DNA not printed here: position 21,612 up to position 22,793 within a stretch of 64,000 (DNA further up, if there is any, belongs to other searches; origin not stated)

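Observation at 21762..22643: Histidine-kinase paralog lacking the phospho-acceptor His (H->N), wedged between cheA and cheD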

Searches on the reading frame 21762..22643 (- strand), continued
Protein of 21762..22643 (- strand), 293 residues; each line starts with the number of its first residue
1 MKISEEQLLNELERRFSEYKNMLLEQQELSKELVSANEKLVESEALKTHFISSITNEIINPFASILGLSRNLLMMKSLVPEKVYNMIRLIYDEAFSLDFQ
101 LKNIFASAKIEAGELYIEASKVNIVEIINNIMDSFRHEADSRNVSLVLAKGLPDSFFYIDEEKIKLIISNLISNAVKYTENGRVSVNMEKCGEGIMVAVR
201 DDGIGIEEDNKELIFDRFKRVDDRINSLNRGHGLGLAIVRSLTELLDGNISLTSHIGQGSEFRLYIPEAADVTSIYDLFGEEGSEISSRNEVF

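Call 22: find_related_loci(query=A1, collection=genome_contigs, flank=10000)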
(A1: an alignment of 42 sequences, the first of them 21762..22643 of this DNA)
Query A1 (293 aa) in genome_contigs; peptide patterns used: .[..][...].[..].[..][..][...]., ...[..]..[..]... (x = any residue, [..] = any of these).
599 stretches matched a pattern (row limit reached: there are more); 456 encode a relative of the query (tblastn E <= 1e-3); the best 80 are kept; 80 distinct loci.
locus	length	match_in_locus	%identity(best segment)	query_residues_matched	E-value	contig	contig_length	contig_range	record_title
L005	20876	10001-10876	71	1-293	8e-138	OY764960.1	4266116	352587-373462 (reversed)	MAG: Bacteroidales bacterium isolate 98b5a9af-caee-4748-8dc1-d08c89d51036 genome assembly, chromosome: 1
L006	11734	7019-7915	49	3-293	2e-83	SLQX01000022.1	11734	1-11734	MAG: Bacteroidales bacterium isolate CSSed165cm_555 CSSed16-5cm-19410, whole genome shotgun sequence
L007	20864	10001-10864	50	3-285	5e-83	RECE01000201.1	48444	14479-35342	MAG: Bacteroidetes bacterium isolate DLM2.Bin11 NODE_621_length_48444_cov_26.4896, whole genome shotgun sequence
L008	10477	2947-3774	49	3-272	5e-83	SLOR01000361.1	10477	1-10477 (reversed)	MAG: Bacteroidales bacterium isolate CSSed165cm_466 CSSed16-5cm-24065, whole genome shotgun sequence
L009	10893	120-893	52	3-254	4e-82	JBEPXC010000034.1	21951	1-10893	MAG: Sphingobacteriia bacterium isolate 01_S196.semibin_refined.189 NODE_415_length_21951_cov_3.548570, whole genome sho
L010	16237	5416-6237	51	2-269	2e-81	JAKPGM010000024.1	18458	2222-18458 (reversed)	MAG: Bacteroidota bacterium isolate JPMR_metabat.90 k141_350079, whole genome shotgun sequence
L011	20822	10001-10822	51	2-269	7e-81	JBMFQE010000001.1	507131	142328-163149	MAG: Bacteroidales bacterium isolate KM4344-07 NODE_1_length_507131_cov_61.145121, whole genome shotgun sequence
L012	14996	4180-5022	48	2-276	5e-81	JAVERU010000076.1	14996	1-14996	MAG: Tenuifilaceae bacterium isolate BF1_30 scaffold_6068_c1_biofilm_2017, whole genome shotgun sequence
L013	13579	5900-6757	48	3-282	7e-81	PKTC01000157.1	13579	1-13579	MAG: Marinilabiliales bacterium isolate BM718 sc_2680, whole genome shotgun sequence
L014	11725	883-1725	47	2-276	1e-80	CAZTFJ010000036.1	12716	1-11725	MAG TPA_asm: uncultured Rikenellaceae bacterium isolate binchicken_co42_426 genome assembly, contig: NODE_7616_length_12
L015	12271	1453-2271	51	3-269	2e-80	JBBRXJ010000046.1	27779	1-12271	MAG: Bacteroidales bacterium isolate La4_metabat2.187 La4_metabat2.187_K_499134_L_27779_cov_13.9966, whole genome shotgu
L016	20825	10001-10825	48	1-269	3e-80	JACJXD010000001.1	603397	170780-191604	MAG: Bacteroidales bacterium isolate HK-STAS-BACT-3 HK-STAS-BACT-3_1, whole genome shotgun sequence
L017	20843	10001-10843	48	2-276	4e-80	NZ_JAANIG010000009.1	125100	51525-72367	Perlabentimonas gracilis strain M08_MB NODE_9_length_125100_cov_20.634435, whole genome shotgun sequence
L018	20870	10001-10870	46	1-285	9e-80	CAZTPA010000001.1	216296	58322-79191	MAG TPA_asm: uncultured Bacteroidales bacterium isolate SRP252850_co1_256 genome assembly, contig: NODE_20_length_216296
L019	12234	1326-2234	47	3-293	1e-79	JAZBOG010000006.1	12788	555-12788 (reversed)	MAG: Bacteroidales bacterium isolate bin.717 k117_1339400, whole genome shotgun sequence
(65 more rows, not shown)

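Call 33: predict_structure(alignment_id=A1)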
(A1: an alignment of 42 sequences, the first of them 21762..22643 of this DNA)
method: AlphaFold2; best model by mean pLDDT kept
length: 293 residues; sequences in the alignment: 42
mean_pLDDT: 80.5   pTM: 0.71
mean pLDDT of the five models: 80.5, 78.9, 78.4, 78.3, 75.7
residues with pLDDT >= 90: 88; 70-90: 155; 50-70: 22; < 50: 28
segments of 3 or more residues with pLDDT < 50: 221-231, 277-293
pLDDT, mean of each block of 10 residues (from residue 1): 76 89 89 82 71 77 87 82 88 89 87 85 92 92 89 82 94 90 92 91 81 64 41 75 91 88 91 56 38 37
secondary structure, 60 per line:
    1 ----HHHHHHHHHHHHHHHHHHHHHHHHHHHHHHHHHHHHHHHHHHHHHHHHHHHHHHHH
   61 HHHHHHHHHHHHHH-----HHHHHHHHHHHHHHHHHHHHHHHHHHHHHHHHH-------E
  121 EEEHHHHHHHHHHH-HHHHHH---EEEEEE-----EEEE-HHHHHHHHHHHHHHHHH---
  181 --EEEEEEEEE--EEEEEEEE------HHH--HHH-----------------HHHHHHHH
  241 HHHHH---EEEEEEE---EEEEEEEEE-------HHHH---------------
elements in order: H5-74 H80-112 E120-123 H124-134 H136-141 E145-150 E156-159 H161-177 E183-191 E194-201 H233-245 E249-255 E259-267 H275-278

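Call 51: fold_search(model_id=the predicted structure, library=pdb)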
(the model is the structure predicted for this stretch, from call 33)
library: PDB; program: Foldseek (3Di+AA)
matches with E <= 10: 590; with E <= 0.001: 355
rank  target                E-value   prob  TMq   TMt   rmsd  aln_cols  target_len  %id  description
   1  6rh0_B                1.1e-21  1.00  0.69  0.84   2.8       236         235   29  Revisiting pH-gated conformational switch. Complex HK853-RR468 pH 5.5 (released 2020-02-19)
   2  6rh0_A                1.2e-21  1.00  0.70  0.86   2.7       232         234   29  Revisiting pH-gated conformational switch. Complex HK853-RR468 pH 5.5 (released 2020-02-19)
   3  3dge_A                1.9e-21  1.00  0.68  0.83   2.8       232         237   29  Structure of a histidine kinase-response regulator complex reveals insights into Two-component signaling and a novel c (released 2009-07-07)
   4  4q20_A                5.6e-21  1.00  0.68  0.84   3.1       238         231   27  Crystal structure of a C-terminal part of tyrosine kinase (DivL) from Caulobacter crescentus CB15 at 2.50 A resolution (released 2014-04-23)
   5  6rgz_A                5.9e-21  1.00  0.70  0.85   2.8       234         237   29  Revisiting pH-gated conformational switch. Complex HK853-RR468 pH 6.5 (released 2020-02-19)
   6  6rh8_A                8.4e-21  1.00  0.69  0.84   2.7       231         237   29  Revisiting pH-gated conformational switch. Complex HK853 mutant H260A -RR468 mutant D53A pH 5.3 (released 2020-02-19)
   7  6rgy_B                9.4e-21  1.00  0.69  0.85   2.7       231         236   29  Revisiting pH-gated conformational switch. Complex HK853-RR468 pH 7.5 (released 2020-02-19)
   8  6rh7_A                1.5e-20  1.00  0.70  0.85   2.8       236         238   29  Revisiting pH-gated conformational switch. Complex HK853 mutant H260A -RR468 mutant D53A pH 7.5 (released 2020-02-19)
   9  6rgy_A                1.6e-20  1.00  0.69  0.84   2.7       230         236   29  Revisiting pH-gated conformational switch. Complex HK853-RR468 pH 7.5 (released 2020-02-19)
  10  6rfv_B                2.0e-20  1.00  0.68  0.85   2.8       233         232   30  Revisiting pH-gated conformational switch. Complex HK853-RR468 pH 7 (released 2020-02-19)
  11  4jav_B                2.2e-20  1.00  0.64  0.75   4.5       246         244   30  Structural basis of a rationally rewired protein-protein interface (HK853wt and RR468mutant V13P, L14I, I17M and N21V) (released 2013-09-04)
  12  4jav_A                2.2e-20  1.00  0.58  0.68   6.7       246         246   30  Structural basis of a rationally rewired protein-protein interface (HK853wt and RR468mutant V13P, L14I, I17M and N21V) (released 2013-09-04)
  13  5uht_A                2.5e-20  1.00  0.71  0.86   2.3       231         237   29  Structure of the Thermotoga maritima HK853-BeF3-RR468 complex at pH 5.0 (released 2017-12-27)
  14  6rfv_A                8.9e-20  1.00  0.69  0.85   2.7       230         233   29  Revisiting pH-gated conformational switch. Complex HK853-RR468 pH 7 (released 2020-02-19)
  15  6rh7_B                1.2e-19  1.00  0.69  0.85   2.7       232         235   29  Revisiting pH-gated conformational switch. Complex HK853 mutant H260A -RR468 mutant D53A pH 7.5 (released 2020-02-19)
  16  4q20_B                1.2e-19  1.00  0.61  0.77   4.5       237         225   27  Crystal structure of a C-terminal part of tyrosine kinase (DivL) from Caulobacter crescentus CB15 at 2.50 A resolution (released 2014-04-23)
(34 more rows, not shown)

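Call 57: find_encoding_contigs(protein=P0269, flank=8000, max_places=2)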
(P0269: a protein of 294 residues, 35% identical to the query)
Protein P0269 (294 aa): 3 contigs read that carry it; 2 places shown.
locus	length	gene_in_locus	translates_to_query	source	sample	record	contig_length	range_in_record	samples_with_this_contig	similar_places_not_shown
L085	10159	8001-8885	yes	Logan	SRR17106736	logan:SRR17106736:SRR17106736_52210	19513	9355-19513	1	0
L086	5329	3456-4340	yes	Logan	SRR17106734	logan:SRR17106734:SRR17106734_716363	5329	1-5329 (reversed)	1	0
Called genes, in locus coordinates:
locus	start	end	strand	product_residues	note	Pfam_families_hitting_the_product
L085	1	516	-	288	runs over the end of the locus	PF02653:BPD_transp_2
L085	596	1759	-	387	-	PF13433:Peripla_BP_5, PF13458:Peripla_BP_6, PF01094:ANF_receptor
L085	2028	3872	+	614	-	PF20695:UbiD_N, PF01977:UbiD, PF20696:UbiD_C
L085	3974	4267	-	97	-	PF07561:DUF1540 (weak)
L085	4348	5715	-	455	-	PF00072:Response_reg, PF00158:Sigma54_activat, PF14532:Sigma54_activ_2, PF00004:AAA, PF07724:AAA_2, PF07728:AAA_5, PF25601:AAA_lid_14, PF02954:HTH_8, +1 more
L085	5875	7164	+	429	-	PF08668:HDOD (faint), PF13487:HD_5, PF01966:HD, PF13487:HD_5, PF01966:HD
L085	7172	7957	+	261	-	PF00226:DnaJ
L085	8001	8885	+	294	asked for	PF13581:HATPase_c_2, PF02518:HATPase_c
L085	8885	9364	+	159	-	PF03975:CheD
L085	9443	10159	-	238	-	?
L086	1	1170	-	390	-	?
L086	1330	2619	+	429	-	PF08668:HDOD (faint), PF13487:HD_5, PF01966:HD, PF13487:HD_5, PF01966:HD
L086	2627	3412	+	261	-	PF00226:DnaJ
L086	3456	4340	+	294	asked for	PF13581:HATPase_c_2, PF02518:HATPase_c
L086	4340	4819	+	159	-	PF03975:CheD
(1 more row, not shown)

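Call 58: find_encoding_contigs(protein=P0031, flank=8000, max_places=2)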
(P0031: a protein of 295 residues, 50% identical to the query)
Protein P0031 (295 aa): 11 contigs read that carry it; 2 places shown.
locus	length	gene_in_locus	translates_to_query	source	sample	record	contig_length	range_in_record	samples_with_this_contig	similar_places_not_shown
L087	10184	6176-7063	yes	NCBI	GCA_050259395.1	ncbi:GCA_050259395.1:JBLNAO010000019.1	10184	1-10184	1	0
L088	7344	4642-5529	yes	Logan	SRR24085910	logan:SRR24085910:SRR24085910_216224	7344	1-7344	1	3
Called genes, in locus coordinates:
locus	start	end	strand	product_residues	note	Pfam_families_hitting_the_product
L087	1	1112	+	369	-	PF02518:HATPase_c, PF01584:CheW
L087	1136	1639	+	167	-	PF01584:CheW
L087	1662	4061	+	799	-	PF02203:TarH, PF12729:4HB_MCP_1, PF08448:PAS_4, PF13426:PAS_9 (weak), PF00015:MCPsignal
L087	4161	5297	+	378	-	PF04966:OprB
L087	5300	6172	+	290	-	PF03705:CheR_N, PF08242:Methyltransf_12 (faint), PF08241:Methyltransf_11 (faint), PF01739:CheR, PF13649:Methyltransf_25 (faint)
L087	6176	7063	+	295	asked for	PF13581:HATPase_c_2 (faint), PF02518:HATPase_c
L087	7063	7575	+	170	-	PF03975:CheD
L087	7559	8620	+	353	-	PF00072:Response_reg, PF01339:CheB_methylest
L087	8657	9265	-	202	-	-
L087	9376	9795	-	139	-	PF03544:TonB_C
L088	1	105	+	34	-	?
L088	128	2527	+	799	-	PF02203:TarH, PF12729:4HB_MCP_1, PF08448:PAS_4, PF13426:PAS_9 (weak), PF00015:MCPsignal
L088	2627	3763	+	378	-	PF04966:OprB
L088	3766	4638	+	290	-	PF03705:CheR_N, PF08242:Methyltransf_12 (faint), PF08241:Methyltransf_11 (faint), PF01739:CheR, PF13649:Methyltransf_25 (faint)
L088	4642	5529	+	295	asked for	PF13581:HATPase_c_2 (faint), PF02518:HATPase_c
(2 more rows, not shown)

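Call 59: find_encoding_contigs(protein=P0193, flank=8000, max_places=1)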
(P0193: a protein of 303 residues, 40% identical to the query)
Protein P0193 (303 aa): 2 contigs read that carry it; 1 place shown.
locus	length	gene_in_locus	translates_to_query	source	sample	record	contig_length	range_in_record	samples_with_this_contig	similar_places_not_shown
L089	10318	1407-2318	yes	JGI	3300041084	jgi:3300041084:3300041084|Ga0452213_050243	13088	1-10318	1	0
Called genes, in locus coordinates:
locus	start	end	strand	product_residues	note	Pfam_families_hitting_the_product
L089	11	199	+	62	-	PF01739:CheR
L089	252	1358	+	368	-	PF00072:Response_reg, PF01339:CheB_methylest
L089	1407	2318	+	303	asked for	PF00512:HisKA (weak), PF02518:HATPase_c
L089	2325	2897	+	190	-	PF03975:CheD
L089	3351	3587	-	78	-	PF01206:TusA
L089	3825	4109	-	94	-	PF08734:GYD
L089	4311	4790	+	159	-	PF00149:Metallophos (faint), PF12850:Metallophos_2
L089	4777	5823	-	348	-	PF02568:ThiI, PF03054:tRNA_Me_trans, PF18297:NFACT-R_2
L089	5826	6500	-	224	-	PF00294:PfkB, PF08543:Phos_pyr_kin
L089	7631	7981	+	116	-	PF12643:MazG-like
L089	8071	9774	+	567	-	-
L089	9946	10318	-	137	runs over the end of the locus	-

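Call 60: find_encoding_contigs(protein=P0248, flank=8000, max_places=1)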
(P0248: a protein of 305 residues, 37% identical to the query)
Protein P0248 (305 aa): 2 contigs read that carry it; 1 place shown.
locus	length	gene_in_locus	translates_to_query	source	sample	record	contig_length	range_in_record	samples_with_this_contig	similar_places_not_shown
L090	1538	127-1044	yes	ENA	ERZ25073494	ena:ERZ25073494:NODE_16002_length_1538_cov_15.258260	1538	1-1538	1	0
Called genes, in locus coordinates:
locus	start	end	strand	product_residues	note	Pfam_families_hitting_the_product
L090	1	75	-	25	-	?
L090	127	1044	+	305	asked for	PF00512:HisKA (weak), PF13581:HATPase_c_2 (weak), PF02518:HATPase_c, PF14501:HATPase_c_5 (faint)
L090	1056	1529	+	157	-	PF03975:CheD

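Call 61: find_encoding_contigs(protein=P0232, flank=8000, max_places=1)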
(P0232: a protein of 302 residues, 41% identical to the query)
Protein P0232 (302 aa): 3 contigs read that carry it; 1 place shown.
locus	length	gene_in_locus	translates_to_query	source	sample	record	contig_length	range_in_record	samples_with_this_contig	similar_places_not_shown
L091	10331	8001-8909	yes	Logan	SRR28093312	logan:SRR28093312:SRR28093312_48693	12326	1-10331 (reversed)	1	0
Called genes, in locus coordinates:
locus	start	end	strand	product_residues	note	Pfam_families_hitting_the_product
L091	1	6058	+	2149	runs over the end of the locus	PF15780:ASH (faint), PF18962:Por_Secre_tail (weak)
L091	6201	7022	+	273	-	-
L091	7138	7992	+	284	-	PF03705:CheR_N, PF01739:CheR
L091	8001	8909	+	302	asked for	PF02518:HATPase_c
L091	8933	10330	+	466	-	?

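Call 66: find_encoding_contigs(protein=P0001, flank=500, max_places=1)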
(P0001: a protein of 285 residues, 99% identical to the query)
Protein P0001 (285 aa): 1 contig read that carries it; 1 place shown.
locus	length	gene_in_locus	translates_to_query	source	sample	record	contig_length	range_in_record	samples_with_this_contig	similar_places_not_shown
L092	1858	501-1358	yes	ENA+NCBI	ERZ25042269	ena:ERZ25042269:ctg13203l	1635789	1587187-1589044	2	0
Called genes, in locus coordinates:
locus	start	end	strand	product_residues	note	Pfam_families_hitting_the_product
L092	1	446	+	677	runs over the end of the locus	PF01627:Hpt, PF02895:H-kinase_dim, PF02518:HATPase_c, PF01584:CheW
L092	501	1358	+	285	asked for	PF13581:HATPase_c_2 (faint), PF02518:HATPase_c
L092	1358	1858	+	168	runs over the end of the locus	PF03975:CheD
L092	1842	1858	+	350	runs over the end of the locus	-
